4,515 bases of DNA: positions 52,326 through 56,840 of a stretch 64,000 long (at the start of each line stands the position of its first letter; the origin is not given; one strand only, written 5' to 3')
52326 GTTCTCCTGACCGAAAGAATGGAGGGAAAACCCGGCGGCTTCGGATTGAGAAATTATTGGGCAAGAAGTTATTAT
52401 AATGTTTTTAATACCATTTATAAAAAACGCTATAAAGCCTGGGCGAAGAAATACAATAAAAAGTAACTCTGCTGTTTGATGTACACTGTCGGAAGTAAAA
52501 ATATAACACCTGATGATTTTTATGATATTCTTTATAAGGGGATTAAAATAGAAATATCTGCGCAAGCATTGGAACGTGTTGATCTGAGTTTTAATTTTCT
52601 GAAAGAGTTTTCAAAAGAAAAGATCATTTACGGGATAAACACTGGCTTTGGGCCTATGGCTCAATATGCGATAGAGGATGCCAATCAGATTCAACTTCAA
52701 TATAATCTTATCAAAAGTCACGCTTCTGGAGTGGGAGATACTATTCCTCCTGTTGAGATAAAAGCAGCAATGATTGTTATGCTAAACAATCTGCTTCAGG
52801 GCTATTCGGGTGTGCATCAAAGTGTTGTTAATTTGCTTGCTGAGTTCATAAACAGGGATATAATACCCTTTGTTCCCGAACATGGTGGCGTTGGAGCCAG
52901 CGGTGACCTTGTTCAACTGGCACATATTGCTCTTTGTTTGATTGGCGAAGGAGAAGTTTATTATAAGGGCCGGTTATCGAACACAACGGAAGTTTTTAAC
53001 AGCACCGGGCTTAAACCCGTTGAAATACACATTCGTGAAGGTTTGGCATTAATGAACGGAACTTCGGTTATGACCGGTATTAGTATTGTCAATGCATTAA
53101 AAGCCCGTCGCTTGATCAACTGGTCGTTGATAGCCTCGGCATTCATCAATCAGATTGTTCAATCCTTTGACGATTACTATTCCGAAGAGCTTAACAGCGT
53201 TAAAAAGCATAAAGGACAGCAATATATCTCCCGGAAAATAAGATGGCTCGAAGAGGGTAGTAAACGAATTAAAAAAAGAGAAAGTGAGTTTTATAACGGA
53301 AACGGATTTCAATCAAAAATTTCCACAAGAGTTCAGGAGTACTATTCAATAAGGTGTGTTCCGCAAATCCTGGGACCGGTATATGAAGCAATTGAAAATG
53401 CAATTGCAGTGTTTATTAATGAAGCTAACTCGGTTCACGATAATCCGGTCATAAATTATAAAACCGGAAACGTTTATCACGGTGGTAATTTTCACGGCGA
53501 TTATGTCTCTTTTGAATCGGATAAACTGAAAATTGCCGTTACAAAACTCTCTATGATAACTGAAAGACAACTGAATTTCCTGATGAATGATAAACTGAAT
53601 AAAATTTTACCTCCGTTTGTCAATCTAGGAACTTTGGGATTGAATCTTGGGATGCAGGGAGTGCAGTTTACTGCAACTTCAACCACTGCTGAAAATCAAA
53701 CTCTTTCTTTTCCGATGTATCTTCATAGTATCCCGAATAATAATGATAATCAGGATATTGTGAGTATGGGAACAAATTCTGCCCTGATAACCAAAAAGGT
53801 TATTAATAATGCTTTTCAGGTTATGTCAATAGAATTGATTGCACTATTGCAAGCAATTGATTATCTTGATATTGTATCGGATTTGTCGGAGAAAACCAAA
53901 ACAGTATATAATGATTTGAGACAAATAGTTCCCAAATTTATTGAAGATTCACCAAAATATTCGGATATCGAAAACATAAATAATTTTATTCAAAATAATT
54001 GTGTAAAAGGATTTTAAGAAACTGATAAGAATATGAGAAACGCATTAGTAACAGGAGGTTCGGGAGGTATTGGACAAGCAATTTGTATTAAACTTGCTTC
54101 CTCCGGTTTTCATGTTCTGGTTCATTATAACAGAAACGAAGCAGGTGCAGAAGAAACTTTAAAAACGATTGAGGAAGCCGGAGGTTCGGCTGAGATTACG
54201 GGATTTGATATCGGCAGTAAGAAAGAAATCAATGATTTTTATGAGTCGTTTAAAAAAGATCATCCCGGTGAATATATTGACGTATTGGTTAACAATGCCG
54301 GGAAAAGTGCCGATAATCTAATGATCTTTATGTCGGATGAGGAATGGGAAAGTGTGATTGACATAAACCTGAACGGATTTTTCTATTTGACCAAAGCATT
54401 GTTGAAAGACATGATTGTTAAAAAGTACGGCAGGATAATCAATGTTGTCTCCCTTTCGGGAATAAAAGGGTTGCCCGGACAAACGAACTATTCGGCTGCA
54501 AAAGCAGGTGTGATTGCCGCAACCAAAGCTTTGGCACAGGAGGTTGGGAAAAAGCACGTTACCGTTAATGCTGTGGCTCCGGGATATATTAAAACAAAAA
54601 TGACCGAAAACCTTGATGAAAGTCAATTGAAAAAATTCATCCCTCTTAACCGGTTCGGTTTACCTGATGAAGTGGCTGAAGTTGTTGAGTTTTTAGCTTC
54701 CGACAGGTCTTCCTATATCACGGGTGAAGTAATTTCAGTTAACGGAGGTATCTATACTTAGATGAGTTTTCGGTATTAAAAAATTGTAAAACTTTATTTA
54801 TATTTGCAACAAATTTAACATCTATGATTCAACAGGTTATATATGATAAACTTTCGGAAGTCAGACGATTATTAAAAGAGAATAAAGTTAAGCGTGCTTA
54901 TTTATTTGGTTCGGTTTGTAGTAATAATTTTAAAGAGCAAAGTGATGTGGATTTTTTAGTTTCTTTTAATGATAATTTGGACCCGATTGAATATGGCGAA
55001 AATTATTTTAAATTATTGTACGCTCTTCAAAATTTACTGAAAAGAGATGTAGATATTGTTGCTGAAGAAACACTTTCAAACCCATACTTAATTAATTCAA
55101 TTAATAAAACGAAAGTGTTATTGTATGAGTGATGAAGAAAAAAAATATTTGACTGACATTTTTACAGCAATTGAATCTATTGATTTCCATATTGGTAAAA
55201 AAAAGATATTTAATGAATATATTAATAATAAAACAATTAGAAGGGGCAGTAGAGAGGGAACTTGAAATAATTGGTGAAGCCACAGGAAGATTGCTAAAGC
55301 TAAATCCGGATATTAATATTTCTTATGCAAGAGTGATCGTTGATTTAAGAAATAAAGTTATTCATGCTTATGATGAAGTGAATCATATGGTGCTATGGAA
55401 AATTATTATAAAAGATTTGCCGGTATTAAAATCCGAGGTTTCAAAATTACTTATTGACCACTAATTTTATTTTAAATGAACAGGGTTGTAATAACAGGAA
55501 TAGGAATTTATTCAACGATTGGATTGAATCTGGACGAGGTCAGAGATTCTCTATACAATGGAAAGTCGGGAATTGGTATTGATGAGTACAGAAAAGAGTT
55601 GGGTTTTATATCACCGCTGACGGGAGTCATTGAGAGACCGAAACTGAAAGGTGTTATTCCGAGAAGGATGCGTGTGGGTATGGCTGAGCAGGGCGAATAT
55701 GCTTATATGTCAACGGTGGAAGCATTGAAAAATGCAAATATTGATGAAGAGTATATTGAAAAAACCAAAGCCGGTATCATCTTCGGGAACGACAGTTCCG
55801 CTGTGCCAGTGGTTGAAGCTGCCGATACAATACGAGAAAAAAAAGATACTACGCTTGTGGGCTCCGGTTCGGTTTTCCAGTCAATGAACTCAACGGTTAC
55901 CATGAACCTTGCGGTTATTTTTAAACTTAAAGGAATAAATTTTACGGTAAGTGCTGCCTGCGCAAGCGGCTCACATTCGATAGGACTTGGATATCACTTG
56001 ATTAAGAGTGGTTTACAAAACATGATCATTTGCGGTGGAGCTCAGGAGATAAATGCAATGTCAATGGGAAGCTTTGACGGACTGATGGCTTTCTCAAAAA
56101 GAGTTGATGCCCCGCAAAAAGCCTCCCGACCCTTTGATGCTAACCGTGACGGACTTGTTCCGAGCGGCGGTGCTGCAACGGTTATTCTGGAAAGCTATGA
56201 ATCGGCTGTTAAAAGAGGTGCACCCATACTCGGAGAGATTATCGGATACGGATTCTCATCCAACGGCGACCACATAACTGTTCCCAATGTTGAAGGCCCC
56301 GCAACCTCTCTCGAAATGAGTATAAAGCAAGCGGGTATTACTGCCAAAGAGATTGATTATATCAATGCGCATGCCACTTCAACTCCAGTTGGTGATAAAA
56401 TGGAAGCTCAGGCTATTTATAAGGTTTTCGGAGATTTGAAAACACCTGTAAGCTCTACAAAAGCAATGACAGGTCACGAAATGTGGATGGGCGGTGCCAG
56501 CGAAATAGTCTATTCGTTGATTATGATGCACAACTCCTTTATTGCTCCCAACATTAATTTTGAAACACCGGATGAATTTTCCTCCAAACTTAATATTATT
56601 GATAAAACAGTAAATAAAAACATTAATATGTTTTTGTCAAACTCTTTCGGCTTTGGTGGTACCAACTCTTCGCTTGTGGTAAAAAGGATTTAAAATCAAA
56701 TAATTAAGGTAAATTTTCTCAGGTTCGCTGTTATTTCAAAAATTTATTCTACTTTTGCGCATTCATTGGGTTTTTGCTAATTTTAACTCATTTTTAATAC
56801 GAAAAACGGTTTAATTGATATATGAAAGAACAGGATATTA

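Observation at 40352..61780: Aryl-polyene / flexirubin-type biosynthetic cluster without dialkylresorcinol (DarA/DarB) genes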

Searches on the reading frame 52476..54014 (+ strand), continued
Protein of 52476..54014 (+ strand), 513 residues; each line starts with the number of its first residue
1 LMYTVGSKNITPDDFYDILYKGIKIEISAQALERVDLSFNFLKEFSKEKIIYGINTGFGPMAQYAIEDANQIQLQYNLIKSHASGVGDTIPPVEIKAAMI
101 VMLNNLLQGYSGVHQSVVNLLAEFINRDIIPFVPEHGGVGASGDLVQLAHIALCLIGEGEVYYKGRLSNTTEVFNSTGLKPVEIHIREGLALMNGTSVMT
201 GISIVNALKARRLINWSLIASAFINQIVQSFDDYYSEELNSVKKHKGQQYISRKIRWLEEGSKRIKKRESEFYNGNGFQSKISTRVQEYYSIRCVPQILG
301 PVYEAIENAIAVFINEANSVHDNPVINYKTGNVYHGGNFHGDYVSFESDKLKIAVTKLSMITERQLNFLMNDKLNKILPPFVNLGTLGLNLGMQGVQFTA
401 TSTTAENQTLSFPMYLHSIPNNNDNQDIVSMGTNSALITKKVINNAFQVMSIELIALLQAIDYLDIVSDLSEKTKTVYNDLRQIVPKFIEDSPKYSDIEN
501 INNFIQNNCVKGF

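Call 90: list_cluster_members(proteins=[P0242, P0245, P0246, P0247, P0248, P0255, P0257, P0259, P0258, P0269])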
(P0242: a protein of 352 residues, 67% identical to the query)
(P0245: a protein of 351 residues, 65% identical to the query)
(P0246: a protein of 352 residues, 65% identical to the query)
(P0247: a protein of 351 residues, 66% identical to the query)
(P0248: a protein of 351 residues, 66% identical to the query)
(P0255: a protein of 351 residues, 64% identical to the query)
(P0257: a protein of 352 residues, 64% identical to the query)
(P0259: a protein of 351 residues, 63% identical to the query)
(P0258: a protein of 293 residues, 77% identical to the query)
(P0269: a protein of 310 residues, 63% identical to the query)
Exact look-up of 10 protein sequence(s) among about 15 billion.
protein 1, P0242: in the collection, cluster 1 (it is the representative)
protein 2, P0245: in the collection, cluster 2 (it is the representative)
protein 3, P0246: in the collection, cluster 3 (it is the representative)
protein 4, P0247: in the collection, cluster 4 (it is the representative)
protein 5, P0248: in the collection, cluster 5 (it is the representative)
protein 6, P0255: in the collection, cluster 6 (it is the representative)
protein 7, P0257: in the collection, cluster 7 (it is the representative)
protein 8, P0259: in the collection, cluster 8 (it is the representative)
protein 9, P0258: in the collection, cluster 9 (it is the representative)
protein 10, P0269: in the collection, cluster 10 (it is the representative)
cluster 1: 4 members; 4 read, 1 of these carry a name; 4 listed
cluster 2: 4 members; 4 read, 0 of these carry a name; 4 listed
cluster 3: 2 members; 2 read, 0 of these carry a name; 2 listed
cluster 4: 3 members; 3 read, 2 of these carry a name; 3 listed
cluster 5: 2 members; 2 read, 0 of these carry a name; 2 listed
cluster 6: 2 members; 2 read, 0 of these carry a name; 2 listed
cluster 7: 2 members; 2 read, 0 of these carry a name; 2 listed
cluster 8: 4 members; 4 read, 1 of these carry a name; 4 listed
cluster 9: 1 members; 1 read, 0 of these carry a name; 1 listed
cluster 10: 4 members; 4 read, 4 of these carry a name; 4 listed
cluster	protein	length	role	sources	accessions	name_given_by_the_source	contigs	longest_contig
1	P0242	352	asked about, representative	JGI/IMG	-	-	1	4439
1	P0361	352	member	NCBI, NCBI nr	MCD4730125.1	MAG: beta-ketoacyl synthase chain length factor [Bacteroidales bacterium] | beta-ketoacyl synthase chain length factor [Bacteroidales bacterium]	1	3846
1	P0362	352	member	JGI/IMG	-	-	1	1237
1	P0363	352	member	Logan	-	-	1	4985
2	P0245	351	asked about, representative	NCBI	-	-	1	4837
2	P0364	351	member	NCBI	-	-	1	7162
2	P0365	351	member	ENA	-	-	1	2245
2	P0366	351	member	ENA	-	-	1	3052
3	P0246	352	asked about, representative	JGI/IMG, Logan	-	-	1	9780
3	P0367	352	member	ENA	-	-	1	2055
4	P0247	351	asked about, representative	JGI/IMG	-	3-oxoacyl-(acyl-carrier-protein) synthase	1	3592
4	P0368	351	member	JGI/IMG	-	3-oxoacyl-(acyl-carrier-protein) synthase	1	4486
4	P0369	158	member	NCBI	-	-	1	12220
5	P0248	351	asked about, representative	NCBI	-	-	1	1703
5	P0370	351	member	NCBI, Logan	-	-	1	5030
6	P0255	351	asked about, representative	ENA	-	-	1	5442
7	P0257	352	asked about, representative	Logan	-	-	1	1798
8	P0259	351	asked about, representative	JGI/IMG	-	hypothetical protein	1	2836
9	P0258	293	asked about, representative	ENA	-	-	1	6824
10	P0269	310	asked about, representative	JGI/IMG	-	hypothetical protein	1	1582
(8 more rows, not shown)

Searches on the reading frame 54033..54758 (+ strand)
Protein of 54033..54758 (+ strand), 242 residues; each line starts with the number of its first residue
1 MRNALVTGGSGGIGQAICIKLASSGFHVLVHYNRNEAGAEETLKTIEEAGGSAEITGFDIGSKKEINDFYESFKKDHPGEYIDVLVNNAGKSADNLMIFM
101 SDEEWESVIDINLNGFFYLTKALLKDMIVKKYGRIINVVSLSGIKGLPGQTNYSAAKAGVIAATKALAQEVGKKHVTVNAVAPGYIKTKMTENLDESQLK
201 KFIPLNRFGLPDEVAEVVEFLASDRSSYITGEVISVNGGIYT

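Call 3: search_protein_families(library=pfam, proteins=[window:54033-54758:+], max_evalue=0.01)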
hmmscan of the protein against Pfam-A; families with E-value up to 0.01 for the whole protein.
window:54033-54758:+ (242 aa): 6 families
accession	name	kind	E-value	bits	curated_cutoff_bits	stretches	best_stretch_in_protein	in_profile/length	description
PF00106.31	adh_short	-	7.5e-59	198.9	26.6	1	3-197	2-193/195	short chain dehydrogenase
PF13561.12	adh_short_C2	-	7.4e-58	196.4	27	1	11-240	6-235/236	Enoyl-(Acyl carrier protein) reductase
PF08659.16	KR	-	1.6e-19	71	22.6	1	5-162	4-158/180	KR domain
PF01370.27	Epimerase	-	8.9e-06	25.7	20.9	1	4-74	1-64/240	NAD dependent epimerase/dehydratase family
PF02719.21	Polysacc_synt_2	-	0.0041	16.8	20.2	1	5-56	2-53/293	Polysaccharide biosynthesis protein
PF13460.12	NAD_binding_10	-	0.0063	16.8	27.2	0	8-189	1-149/184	NAD(P)H-binding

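Call 6: search_protein_families(library=ncbifam, proteins=[window:54033-54758:+], max_evalue=0.001)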
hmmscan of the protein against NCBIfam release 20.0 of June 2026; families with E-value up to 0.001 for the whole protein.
window:54033-54758:+ (242 aa): 239 families (the best 25 are shown)
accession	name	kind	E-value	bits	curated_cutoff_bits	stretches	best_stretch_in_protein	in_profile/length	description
NF053542.1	FlxB_rubin_SDR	equivalog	1.1e-111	372.3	340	1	3-240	2-239/239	flexirubin biosynthesis SDR family reductase FlxB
TIGR01830.1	3oxo_ACP_reduc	equivalog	6.1e-86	288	297.75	1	4-241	1-239/239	3-oxoacyl-[acyl-carrier-protein] reductase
NF004200.0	PRK05653.1-5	equivalog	2.6e-84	282.6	273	1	2-240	3-241/242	3-oxoacyl-ACP reductase FabG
NF004197.0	PRK05653.1-1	equivalog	7.7e-78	261.5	332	1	3-241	9-247/249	3-oxoacyl-ACP reductase FabG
NF009466.0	PRK12826.1-2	subfamily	2.5e-76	256.4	222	1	2-241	4-245/248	3-oxoacyl-ACP reductase FabG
NF004199.0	PRK05653.1-4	equivalog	9.1e-74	248.1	301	1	2-241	6-246/247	3-oxoacyl-ACP reductase FabG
TIGR01829.1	AcAcCoA_reduct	subfamily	2.3e-73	246.8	302.1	1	3-241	2-241/242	acetoacetyl-CoA reductase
NF009464.0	PRK12824.1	subfamily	8.5e-72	241.7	269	1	2-241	3-243/245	3-oxoacyl-ACP reductase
NF004198.0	PRK05653.1-3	equivalog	3.6e-69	233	296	1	2-241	8-247/248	3-oxoacyl-ACP reductase FabG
TIGR01831.1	fabG_rel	equivalog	5.2e-68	229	338.85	1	5-240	2-238/239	3-ketoacyl-ACP reductase FabG2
NF047420.2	EF_P_mod_YmfI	equivalog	8.3e-67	225.4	238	1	4-241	2-236/236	elongation factor P 5-aminopentanone reductase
NF009547.0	PRK12936.1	subfamily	6.5e-62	209.3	436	1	2-240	7-242/245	3-ketoacyl-(acyl-carrier-protein) reductase NodG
NF040605.2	mycolic_FabG1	exception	3.7e-58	197.1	420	1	2-240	2-229/233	3-oxoacyl-ACP reductase FabG1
NF005559.1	PRK07231.1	subfamily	1.2e-57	195.2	215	1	2-240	5-247/249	glucose 1-dehydrogenase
NF009384.0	PRK12743.1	equivalog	7.2e-56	189.2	264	1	2-240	7-247/258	SDR family oxidoreductase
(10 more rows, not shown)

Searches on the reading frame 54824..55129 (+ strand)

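Call 3: search_protein_families(library=pfam, proteins=[window:54824-55129:+], max_evalue=0.01)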
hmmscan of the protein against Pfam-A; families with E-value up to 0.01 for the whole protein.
window:54824-55129:+ (102 aa): 5 families
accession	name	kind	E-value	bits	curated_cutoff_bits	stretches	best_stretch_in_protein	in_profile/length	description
PF18765.7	Polbeta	-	3.8e-15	56.3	26.9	1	14-102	4-89/93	Polymerase beta, Nucleotidyltransferase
PF01909.29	NTP_transf_2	-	4.6e-14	53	21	1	11-98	2-91/93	Nucleotidyltransferase domain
PF20697.3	NTase-conflict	-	5.3e-05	23.2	24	1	18-87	11-85/259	Pol beta superfamily nucleotidyltransferase in conflict systems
PF22600.2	MTPAP-like_central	-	0.00067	20.2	27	1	23-53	41-68/139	Poly(A) RNA polymerase, mitochondrial-like, central palm domain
PF12633.13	Adenyl_cycl_N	-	0.0031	18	27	1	17-57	87-127/199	Adenylate cyclase NT domain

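Call 7: search_protein_families(library=ncbifam, proteins=[window:54824-55129:+], max_evalue=0.001)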
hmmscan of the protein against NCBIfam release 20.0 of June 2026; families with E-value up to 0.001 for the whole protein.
window:54824-55129:+ (102 aa): 2 families
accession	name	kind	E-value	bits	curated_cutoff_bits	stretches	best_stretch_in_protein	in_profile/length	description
NF047752.1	MntA_antitoxin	equivalog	1.9e-13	50.2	60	1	18-100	3-81/106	type VII toxin-antitoxin system MntA family adenylyltransferase antitoxin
NF012212.1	ANT_9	subfamily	2.9e-06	26.7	340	1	4-53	4-52/249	aminoglycoside nucleotidyltransferase ANT(9)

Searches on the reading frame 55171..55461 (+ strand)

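Call 4: search_protein_families(library=pfam, proteins=[window:55171-55461:+], max_evalue=0.01)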
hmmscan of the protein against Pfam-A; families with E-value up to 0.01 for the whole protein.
window:55171-55461:+ (97 aa): 2 families
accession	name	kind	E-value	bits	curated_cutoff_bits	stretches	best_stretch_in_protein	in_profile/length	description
PF01934.22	HepT-like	-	4.2e-12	46.3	23.5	1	23-92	26-119/120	Ribonuclease HepT-like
PF10657.14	RC-P840_PscD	-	0.0087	16.7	23.5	0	34-92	72-126/144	Photosystem P840 reaction centre protein PscD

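Call 7: search_protein_families(library=ncbifam, proteins=[window:55171-55461:+], max_evalue=0.001)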
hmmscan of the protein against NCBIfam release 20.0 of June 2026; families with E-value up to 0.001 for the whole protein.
window:55171-55461:+ (97 aa): 1 family
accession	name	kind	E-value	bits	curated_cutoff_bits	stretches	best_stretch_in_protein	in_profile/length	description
NF047751.1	HepT_toxin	equivalog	7.5e-05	22.6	60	1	56-86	87-117/120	type VII toxin-antitoxin system HepT family RNase toxin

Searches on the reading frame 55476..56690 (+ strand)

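Call 4: search_protein_families(library=pfam, proteins=[window:55476-56690:+], max_evalue=0.01)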
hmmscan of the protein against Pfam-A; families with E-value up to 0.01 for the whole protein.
window:55476-56690:+ (405 aa): 3 families
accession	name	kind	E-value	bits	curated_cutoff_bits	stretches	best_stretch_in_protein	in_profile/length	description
PF00109.32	ketoacyl-synt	-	3.9e-31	109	20.8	1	1-244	1-252/252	Beta-ketoacyl synthase, N-terminal domain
PF02801.28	Ketoacyl-synt_C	-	8.8e-28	97.1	20.8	1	252-363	1-119/119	Beta-ketoacyl synthase, C-terminal domain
PF00108.29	Thiolase_N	-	0.0063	16.4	26.4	1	152-196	75-119/260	Thiolase, N-terminal domain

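Call 6: search_protein_families(library=ncbifam, proteins=[window:55476-56690:+], max_evalue=0.001)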
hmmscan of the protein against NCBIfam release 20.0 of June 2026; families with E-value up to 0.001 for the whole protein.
window:55476-56690:+ (405 aa): 28 families (the best 25 are shown)
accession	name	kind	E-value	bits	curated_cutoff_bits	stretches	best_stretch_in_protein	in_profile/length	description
NF005935.0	PRK07967.1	equivalog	1.2e-113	380.1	630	1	1-404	1-403/406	beta-ketoacyl-ACP synthase I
TIGR03150.1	fabF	equivalog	1.1e-101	340.5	493.75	1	2-403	1-407/407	beta-ketoacyl-ACP synthase II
NF005589.0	PRK07314.1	subfamily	2.7e-98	329.4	387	1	1-405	3-412/413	beta-ketoacyl-ACP synthase II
NF006587.0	PRK09116.1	equivalog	5.7e-93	311.9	470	1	1-405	1-407/408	beta-ketoacyl-ACP synthase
NF004970.0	PRK06333.1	subfamily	4.5e-82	276.1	525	1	1-404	3-421/424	beta-ketoacyl-ACP synthase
NF006274.0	PRK08439.1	equivalog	2e-77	260.7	621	1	1-405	1-406/406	beta-ketoacyl-ACP synthase II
NF005076.0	PRK06501.1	equivalog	1.7e-68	231.5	629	1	4-403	13-421/425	beta-ketoacyl-ACP synthase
NF006434.0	PRK08722.1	equivalog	7.4e-68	229.3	759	1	2-405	4-414/414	beta-ketoacyl-ACP synthase II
NF005490.0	PRK07103.1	equivalog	3.3e-67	227.3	445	1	1-404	3-412/414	polyketide beta-ketoacyl:acyl carrier protein synthase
NF006618.0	PRK09185.1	subfamily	3.9e-62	210.5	407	1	1-404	2-392/394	beta-ketoacyl-ACP synthase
NF004618.0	PRK05952.1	equivalog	1.5e-58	198.6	455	1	3-404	3-382/384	beta-ketoacyl-ACP synthase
NF005916.1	PRK07910.1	equivalog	8.3e-55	186.4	560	1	3-402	13-415/418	KasA/KasB family beta-ketoacyl-ACP synthase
NF058662.1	cispenta_AmcF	equivalog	7.1e-46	156.9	325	1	4-403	2-368/369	cispentacin biosynthesis acyltransferase subunit AmcF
NF040607.1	mycolic_Pks13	equivalog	1.7e-28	98.7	2100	1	79-403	195-524/1680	polyketide synthase Pks13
NF045894.1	PKS_plus_SDR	equivalog_domain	1.7e-27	95.6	1740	1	78-377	96-395/1515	type I polyketide synthase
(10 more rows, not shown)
